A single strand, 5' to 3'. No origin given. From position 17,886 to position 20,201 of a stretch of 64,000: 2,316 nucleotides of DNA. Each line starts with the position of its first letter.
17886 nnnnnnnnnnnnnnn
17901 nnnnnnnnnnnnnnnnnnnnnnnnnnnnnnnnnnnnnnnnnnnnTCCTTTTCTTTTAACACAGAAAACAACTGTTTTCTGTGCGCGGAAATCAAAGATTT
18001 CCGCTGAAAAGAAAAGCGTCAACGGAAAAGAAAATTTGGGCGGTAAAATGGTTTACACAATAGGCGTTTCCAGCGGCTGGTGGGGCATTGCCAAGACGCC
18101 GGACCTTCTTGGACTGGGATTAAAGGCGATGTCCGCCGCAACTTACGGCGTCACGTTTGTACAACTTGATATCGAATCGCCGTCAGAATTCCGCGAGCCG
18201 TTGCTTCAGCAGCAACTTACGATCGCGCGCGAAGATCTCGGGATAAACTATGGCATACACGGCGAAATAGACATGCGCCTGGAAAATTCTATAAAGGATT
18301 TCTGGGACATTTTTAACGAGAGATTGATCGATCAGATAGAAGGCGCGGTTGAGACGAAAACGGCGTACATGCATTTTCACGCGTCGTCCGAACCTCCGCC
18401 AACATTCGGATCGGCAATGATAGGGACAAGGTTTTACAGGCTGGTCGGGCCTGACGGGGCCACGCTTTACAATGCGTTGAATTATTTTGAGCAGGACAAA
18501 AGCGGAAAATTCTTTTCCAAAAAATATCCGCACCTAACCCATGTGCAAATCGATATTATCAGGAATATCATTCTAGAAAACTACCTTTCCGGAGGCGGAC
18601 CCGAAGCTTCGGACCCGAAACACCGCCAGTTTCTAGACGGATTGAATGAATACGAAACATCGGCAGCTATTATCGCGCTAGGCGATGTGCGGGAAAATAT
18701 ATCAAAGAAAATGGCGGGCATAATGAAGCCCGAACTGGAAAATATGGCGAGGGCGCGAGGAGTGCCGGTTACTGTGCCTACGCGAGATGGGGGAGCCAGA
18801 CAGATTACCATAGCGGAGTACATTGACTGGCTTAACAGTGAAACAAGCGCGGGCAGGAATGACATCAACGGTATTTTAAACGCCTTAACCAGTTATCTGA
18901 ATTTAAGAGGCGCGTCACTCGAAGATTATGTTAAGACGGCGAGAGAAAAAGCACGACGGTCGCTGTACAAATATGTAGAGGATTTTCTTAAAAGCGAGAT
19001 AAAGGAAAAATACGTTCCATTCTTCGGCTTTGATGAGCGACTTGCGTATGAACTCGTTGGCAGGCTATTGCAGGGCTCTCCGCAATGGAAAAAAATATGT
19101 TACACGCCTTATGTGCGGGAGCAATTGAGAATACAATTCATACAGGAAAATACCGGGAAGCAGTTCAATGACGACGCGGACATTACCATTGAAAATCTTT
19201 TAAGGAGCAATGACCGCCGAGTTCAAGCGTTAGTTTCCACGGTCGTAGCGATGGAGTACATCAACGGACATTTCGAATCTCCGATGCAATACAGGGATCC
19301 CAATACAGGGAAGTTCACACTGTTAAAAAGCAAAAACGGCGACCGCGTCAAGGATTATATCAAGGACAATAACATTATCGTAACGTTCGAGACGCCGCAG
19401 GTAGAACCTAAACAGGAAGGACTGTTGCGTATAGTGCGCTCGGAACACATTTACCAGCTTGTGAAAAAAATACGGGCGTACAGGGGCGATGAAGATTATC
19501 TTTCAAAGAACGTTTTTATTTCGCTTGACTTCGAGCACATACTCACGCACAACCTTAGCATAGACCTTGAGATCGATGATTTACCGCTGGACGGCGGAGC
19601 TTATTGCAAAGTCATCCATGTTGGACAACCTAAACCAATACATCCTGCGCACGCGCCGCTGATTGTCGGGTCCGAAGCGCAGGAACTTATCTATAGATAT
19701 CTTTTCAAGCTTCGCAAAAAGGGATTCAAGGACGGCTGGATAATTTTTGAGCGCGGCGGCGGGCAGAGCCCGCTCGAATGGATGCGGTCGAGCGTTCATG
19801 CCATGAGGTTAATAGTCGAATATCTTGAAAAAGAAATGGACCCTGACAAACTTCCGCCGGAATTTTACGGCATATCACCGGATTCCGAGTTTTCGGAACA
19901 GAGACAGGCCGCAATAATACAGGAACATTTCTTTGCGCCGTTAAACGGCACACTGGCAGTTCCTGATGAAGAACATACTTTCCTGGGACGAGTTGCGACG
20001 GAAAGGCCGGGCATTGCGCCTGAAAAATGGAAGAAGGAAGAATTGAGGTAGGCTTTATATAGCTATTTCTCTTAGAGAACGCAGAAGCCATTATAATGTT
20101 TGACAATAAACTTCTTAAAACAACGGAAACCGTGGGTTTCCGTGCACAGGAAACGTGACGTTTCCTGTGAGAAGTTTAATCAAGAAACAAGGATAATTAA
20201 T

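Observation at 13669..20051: Divergent eight-gene cluster of entirely unassigned proteins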

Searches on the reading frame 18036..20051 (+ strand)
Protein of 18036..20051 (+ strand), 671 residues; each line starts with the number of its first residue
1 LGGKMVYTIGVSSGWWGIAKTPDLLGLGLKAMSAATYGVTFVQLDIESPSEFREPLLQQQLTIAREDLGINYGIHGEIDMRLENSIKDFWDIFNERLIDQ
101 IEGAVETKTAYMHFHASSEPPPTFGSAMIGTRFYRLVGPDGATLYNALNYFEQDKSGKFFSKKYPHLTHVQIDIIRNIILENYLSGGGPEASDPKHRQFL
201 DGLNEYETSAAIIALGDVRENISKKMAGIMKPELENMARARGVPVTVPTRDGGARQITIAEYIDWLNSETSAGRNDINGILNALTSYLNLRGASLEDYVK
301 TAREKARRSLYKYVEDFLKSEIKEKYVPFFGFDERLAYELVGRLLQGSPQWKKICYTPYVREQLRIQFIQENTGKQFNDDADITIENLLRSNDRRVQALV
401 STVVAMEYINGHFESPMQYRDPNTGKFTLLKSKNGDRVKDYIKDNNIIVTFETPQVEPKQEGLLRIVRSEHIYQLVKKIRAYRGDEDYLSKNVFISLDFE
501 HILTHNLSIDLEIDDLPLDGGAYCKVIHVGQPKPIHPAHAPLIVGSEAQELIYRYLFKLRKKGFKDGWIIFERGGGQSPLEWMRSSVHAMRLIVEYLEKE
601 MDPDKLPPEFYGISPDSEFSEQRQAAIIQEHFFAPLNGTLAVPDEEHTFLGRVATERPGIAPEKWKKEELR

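Call 3: search_protein_families(library=pfam, proteins=[window:18036-20051:+], max_evalue=1)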
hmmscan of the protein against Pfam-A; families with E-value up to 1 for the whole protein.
window:18036-20051:+ (671 aa): 0 families

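Call 4: search_protein_families(library=ncbifam, proteins=[window:18036-20051:+], max_evalue=1)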
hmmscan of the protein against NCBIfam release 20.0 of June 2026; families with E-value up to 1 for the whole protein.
window:18036-20051:+ (671 aa): 0 families

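Call 5: search_solved_structures(query=window:18036-20051:+, max_evalue=10)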
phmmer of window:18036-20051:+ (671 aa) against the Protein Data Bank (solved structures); distinct sequences matched with E-value up to 10: 2.
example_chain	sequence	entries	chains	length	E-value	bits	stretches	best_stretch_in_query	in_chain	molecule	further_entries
1vr4_A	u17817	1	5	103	0.54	11.7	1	249-309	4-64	hypothetical protein APC22750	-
2gtc_A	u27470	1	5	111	0.65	11.4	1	249-309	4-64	UPF0145 protein BC_1816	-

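Call 7: search_protein_families(library=padloc, proteins=[window:18036-20051:+], max_evalue=1)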
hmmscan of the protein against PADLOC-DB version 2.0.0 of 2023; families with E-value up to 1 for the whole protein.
window:18036-20051:+ (671 aa): 0 families

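Call 8: search_protein_families(library=phrogs, proteins=[window:18036-20051:+], max_evalue=1)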
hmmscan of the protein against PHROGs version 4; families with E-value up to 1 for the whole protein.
window:18036-20051:+ (671 aa): 0 families

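Call 9: find_homologous_proteins(query=window:18036-20051:+)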
Query window:18036-20051:+ (671 aa): 18 proteins with E <= 0.001 among 8000 candidates.
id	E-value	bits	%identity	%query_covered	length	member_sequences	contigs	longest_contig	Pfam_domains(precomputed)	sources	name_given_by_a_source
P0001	0.0e+0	1535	100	99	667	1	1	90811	-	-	-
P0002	0.0e+0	1132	73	99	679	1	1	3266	-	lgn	-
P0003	0.0e+0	1125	73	99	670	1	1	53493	-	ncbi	-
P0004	0.0e+0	1122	72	100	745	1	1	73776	-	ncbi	-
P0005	0.0e+0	1115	72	99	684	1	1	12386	-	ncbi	-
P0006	0.0e+0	1057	69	99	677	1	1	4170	-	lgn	-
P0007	0.0e+0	1057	70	99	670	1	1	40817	-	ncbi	-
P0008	0.0e+0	1054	70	99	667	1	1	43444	-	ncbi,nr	ncbi:MAG: hypothetical protein HY051_01780 [Candidatus Aenigmarchaeota archaeon]|nr:hypothetical pro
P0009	0.0e+0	1052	70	99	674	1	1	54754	-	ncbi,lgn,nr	ncbi:MAG: hypothetical protein HYS53_02760 [Candidatus Aenigmarchaeota archaeon]|nr:hypothetical pro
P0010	0.0e+0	1050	70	99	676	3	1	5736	-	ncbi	-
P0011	0.0e+0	1025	68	99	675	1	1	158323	-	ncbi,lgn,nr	ncbi:MAG: hypothetical protein HY516_00875 [Candidatus Aenigmarchaeota archaeon]|nr:hypothetical pro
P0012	8.0e-296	1001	66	99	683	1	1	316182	-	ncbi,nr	ncbi:MAG: hypothetical protein HYT71_01150 [Candidatus Aenigmarchaeota archaeon]|nr:hypothetical pro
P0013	7.6e-295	998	66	99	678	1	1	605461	-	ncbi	-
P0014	2.1e-294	996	66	99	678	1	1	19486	-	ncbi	-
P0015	4.1e-222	757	54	99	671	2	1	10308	-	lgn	-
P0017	2.9e-72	262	37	55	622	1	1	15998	-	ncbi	ncbi:MAG: hypothetical protein ACP5H3_01645 [Candidatus Aenigmatarchaeota archaeon]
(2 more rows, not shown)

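Call 10: find_encoding_contigs(protein=P0013, flank=10000, max_places=2)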
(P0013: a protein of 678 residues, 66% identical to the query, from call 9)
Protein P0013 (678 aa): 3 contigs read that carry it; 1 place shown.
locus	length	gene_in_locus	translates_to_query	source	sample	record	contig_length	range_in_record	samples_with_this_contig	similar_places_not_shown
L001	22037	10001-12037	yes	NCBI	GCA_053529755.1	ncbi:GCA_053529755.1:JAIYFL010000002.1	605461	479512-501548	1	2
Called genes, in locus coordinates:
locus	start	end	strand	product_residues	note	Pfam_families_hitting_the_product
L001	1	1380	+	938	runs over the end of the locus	PF04851:ResIII, PF00270:DEAD, PF00271:Helicase_C, PF19306:WHD_Lhr, PF08494:DEAD_assoc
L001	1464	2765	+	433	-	PF00670:AdoHcyase_NAD (faint), PF02558:ApbA (faint), PF20463:PDH_C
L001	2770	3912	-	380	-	PF01926:MMR_HSR1, PF02421:FeoB_N (faint), PF08438:YGR210-like_G4, PF02824:TGS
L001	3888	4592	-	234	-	PF01513:NAD_kinase (weak), PF20143:NAD_kinase_C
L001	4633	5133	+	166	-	-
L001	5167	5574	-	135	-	-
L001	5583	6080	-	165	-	-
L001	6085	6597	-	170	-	-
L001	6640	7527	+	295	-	-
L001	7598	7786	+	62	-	-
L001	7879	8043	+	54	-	-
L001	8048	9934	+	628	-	-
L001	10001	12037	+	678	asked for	-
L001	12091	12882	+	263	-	PF01909:NTP_transf_2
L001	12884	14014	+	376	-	PF01909:NTP_transf_2 (weak), PF18765:Polbeta (weak), PF05168:HEPN (faint)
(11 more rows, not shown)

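Call 11: find_encoding_contigs(protein=P0017, flank=10000, max_places=2)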
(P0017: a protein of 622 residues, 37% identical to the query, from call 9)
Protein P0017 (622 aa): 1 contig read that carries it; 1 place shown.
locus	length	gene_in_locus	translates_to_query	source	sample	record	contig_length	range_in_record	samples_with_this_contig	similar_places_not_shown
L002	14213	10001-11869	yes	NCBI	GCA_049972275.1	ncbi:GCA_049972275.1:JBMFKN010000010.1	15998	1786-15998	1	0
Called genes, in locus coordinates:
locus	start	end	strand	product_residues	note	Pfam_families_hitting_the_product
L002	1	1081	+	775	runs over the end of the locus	PF00133:tRNA-synt_1, PF09334:tRNA-synt_1g, PF08264:Anticodon_1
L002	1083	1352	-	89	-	-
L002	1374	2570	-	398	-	PF02308:MgtC, PF13194:DUF4010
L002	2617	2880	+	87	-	PF04010:DUF357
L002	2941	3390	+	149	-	PF04677:CwfJ_C_1 (weak), PF11969:DcpS_C, PF01230:HIT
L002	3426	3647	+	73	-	PF01423:LSM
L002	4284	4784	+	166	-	-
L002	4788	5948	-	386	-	PF01926:MMR_HSR1, PF08438:YGR210-like_G4, PF02824:TGS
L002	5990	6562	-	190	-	-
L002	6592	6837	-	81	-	-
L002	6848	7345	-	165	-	-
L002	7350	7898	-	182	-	-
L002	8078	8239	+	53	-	-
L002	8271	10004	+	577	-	-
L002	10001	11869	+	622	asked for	-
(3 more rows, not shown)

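Call 13: search_solved_structures(query=A1, max_evalue=10, show_alignments=2)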
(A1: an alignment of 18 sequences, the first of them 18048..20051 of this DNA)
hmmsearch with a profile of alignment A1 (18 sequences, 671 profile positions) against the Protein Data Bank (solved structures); distinct sequences matched with E-value up to 10: 4.
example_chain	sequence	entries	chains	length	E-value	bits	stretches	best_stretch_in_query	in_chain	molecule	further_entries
3lw8_E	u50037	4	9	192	0.13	14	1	207-330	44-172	IpgB2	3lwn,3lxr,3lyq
9m8o_P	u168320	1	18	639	0.77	11.4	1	217-326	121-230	Gp18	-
6h9l_A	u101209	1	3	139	0.87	11.3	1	220-331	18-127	Uncharacterized protein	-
8rz0_A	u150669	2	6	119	1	11.1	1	228-318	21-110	RH5-34EM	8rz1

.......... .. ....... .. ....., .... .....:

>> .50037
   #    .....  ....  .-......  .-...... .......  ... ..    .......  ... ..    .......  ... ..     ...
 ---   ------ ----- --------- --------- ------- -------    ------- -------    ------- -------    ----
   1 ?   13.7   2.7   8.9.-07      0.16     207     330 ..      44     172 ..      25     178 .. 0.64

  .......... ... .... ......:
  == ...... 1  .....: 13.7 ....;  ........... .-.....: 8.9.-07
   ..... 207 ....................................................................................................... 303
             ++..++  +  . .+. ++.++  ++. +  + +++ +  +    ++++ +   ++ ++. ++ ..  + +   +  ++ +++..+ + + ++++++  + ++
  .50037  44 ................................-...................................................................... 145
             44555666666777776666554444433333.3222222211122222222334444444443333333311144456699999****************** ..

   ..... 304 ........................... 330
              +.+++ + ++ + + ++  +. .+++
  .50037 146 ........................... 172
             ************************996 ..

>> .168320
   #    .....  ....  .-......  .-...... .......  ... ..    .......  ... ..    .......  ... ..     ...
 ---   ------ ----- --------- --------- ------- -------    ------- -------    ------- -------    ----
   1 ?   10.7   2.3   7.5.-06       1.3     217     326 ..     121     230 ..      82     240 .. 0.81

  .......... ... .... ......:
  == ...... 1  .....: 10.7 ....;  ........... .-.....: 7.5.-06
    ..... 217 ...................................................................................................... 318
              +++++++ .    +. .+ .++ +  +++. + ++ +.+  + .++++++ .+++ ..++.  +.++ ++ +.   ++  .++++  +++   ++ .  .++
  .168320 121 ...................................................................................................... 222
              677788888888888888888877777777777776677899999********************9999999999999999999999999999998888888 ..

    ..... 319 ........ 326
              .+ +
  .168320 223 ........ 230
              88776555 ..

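Call 16: search_protein_families(library=pfam, alignment_id=A1, max_evalue=10)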
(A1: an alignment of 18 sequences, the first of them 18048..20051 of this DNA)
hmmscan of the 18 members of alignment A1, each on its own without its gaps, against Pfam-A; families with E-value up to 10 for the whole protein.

A. member 1, window:18048-20051:+ (667 aa): 0 families

B. families by the number of members that match (of 18 scanned): 11 families
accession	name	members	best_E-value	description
PF01261.30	AP_endonuc_2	5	0.00026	Xylose isomerase-like TIM barrel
PF05504.16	Spore_GerAC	1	0.02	Spore germination B3/ GerAC like, C-terminal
PF20745.2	TSP_Ig-like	1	0.066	Tailspike protein-like, Ig-like domain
PF09722.15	Xre_MbcA_ParS_C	1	0.091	Antitoxin Xre/MbcA/ParS C-terminal toxin-binding domain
PF14023.12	Bestrophin-like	1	0.11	Bestrophin-like domain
PF14363.11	AAA_assoc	1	0.12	Domain associated at C-terminal with AAA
PF15511.12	CENP-T_C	1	0.12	Centromere kinetochore component CENP-T histone fold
PF08512.18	Rttp106-like_middle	1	0.14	Histone chaperone Rttp106-like, middle domain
PF09366.15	DUF1997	1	0.2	Protein of unknown function (DUF1997)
PF13739.11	PdaC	1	0.78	Deacetylase PdaC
PF21667.2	Nop5_N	1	1.6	Nop5, N-terminal domain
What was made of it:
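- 18048..20051 (+): g8: 667-aa divergent xylose-isomerase/Endo IV-like TIM-barrel metalloenzyme with a ~320-aa helical insertion (about 120-440) and an invariant C-terminal tail. Pfam AP_endonuc_2 hits 5/18 close family members (best E 2.6e-4, call 16).
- On Pfam PF01261 AP_endonuc_2 (xylose isomerase-like TIM barrel), for g8: Five of 18 close homologues hit, best E 2.6e-4 (call 16).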

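Call 63: search_protein_representatives(alignment_id=A1)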
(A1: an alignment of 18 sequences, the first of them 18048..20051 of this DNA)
Query: 18 sequences, 671 profile positions. Proteins with E-value up to 0.001 (for the whole library): 209; up to 1e-10: 175; up to 1e-30: 129. The best 150 are listed.
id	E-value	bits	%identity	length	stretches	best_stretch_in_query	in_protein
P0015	0.0e+00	1043.9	-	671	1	1-671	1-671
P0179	4.5e-164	564.1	-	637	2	258-671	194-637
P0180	1.1e-144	500.0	-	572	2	331-671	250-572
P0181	1.4e-138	479.9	-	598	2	276-670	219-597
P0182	4.3e-137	474.9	-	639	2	269-671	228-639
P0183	6.9e-125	434.6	-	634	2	231-671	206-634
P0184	4.7e-124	431.9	-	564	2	269-670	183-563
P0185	2.0e-123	429.8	-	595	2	266-671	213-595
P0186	1.7e-119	416.8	-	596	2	299-671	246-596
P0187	1.1e-118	414.2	-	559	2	274-671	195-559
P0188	1.2e-118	414.0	-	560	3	395-671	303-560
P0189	6.6e-113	395.0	-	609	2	290-671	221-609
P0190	5.1e-112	392.1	-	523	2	396-671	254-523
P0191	8.9e-112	391.3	-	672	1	1-671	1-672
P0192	4.3e-111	389.0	-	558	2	283-670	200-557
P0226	4.4e-74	266.7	-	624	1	3-671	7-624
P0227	7.5e-70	252.8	-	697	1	21-669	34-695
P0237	2.4e-64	234.6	-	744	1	3-671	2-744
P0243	2.0e-62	228.2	-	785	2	332-670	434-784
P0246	5.2e-62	226.8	-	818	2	331-671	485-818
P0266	6.9e-55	203.3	-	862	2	167-671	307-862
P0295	7.8e-39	150.2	-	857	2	292-671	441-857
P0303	2.2e-35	138.8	-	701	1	17-640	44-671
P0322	1.2e-24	103.4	-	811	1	22-666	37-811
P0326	1.8e-21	92.9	-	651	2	390-671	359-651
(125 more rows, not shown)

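Call 64: search_protein_families(library=pfam, proteins=[P0226, P0227, P0237, P0243, P0246, P0266, P0295, P0322, P0303, P0326], max_evalue=0.01)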
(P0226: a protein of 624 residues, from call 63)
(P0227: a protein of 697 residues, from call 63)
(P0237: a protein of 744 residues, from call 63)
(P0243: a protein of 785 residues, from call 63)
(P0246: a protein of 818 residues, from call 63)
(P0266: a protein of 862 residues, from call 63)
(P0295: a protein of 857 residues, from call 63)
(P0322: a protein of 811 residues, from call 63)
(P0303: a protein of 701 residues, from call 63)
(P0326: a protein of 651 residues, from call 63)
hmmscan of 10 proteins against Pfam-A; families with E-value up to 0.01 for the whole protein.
P0226 (624 aa): 0 families

P0227 (697 aa): 1 family
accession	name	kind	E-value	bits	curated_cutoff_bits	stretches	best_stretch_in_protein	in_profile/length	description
PF01261.30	AP_endonuc_2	-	6.8e-10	39.5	31.1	1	471-613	106-233/249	Xylose isomerase-like TIM barrel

P0237 (744 aa): 0 families

P0243 (785 aa): 2 families
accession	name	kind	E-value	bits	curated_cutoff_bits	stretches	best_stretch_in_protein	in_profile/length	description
PF17675.6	APG6_N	-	0.00026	21.9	45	1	219-322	26-129/132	Apg6 coiled-coil region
PF09439.16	SRPRB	-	0.0081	16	25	0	229-272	120-163/178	Signal recognition particle receptor beta subunit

P0246 (818 aa): 6 families
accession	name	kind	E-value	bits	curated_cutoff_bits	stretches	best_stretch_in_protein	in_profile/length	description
PF01261.30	AP_endonuc_2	-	5.2e-07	30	31.1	1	56-145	6-92/249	Xylose isomerase-like TIM barrel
PF10779.14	XhlA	-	0.0014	19.2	34.7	1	277-334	1-56/67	Haemolysin XhlA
PF02403.27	Seryl_tRNA_N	-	0.0034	18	28.2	1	306-376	32-100/108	Seryl-tRNA synthetase N-terminal domain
PF16740.10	SKA2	-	0.0034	17.6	30.1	0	252-347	18-107/110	Spindle and kinetochore-associated protein 2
PF05008.21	V-SNARE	-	0.0077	17.1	25.9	0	313-384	6-77/92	Vesicle transport v-SNARE protein N-terminus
PF09969.14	DUF2203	-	0.0094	17.1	24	1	314-377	17-80/122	Uncharacterized conserved protein (DUF2203)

P0266 (862 aa): 0 families

P0295 (857 aa): 0 families

P0322 (811 aa): 1 family
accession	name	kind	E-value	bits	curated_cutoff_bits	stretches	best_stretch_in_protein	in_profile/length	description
PF01261.30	AP_endonuc_2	-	0.00029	21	31.1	0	47-147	6-102/249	Xylose isomerase-like TIM barrel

P0303 (701 aa): 1 family
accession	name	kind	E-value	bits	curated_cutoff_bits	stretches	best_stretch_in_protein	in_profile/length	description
PF01261.30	AP_endonuc_2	-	0.00011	22.5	31.1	1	475-571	110-189/249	Xylose isomerase-like TIM barrel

P0326 (651 aa): 0 families
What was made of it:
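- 18048..20051 (+): It hits the distant member P0227 above the gathering score (39.5 vs 31.1 bits, call 64).
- On Pfam PF01261 AP_endonuc_2 (xylose isomerase-like TIM barrel), for g8: The distant family member P0227 scores 39.5 bits, E 6.8e-10, above the threshold (call 64).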

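Call 65: list_cluster_members(proteins=[P0226, P0227, P0237, P0243, P0246, P0266, P0295, P0322, P0303, P0326])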
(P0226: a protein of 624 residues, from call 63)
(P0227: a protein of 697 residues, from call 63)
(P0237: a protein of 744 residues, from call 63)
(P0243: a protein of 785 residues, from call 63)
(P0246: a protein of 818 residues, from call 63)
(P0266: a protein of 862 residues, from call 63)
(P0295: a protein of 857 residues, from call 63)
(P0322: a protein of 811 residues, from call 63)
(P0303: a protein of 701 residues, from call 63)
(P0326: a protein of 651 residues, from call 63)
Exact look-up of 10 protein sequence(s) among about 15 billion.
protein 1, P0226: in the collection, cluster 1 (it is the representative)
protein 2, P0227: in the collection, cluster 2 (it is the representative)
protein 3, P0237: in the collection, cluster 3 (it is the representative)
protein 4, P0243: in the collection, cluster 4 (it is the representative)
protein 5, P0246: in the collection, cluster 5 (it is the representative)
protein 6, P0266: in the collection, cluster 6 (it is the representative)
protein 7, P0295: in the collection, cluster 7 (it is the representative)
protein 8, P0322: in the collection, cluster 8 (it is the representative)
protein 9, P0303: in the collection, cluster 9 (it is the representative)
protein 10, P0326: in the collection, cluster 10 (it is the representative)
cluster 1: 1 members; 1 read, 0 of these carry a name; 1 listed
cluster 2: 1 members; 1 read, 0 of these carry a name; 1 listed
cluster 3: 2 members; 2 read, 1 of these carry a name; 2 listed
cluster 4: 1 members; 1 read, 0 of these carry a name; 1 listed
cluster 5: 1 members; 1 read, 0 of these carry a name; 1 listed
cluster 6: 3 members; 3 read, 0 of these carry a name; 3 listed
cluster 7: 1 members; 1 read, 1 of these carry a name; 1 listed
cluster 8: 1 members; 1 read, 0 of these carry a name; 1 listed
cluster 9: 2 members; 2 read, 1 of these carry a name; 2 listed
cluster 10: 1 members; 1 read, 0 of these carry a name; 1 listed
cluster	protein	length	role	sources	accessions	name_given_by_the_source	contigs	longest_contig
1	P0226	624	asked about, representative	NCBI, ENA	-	-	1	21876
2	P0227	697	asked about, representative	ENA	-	-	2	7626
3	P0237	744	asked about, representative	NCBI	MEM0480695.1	MAG: hypothetical protein QXQ14_00700 [Candidatus Aenigmatarchaeota archaeon]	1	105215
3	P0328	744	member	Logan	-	-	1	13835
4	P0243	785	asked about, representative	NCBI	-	-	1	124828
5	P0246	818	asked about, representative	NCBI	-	-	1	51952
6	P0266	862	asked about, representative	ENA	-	-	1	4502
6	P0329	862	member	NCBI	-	-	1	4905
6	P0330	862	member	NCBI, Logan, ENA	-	-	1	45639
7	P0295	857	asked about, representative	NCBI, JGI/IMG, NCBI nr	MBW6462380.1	MAG: hypothetical protein K0B07_05020 [DPANN group archaeon] | hypothetical protein [DPANN group archaeon]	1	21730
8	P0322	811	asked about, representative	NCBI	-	-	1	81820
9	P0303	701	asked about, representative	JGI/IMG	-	-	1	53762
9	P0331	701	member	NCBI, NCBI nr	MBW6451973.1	MAG: sugar phosphate isomerase/epimerase [DPANN group archaeon] | sugar phosphate isomerase/epimerase [DPANN group archaeon]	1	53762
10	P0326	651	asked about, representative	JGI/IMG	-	-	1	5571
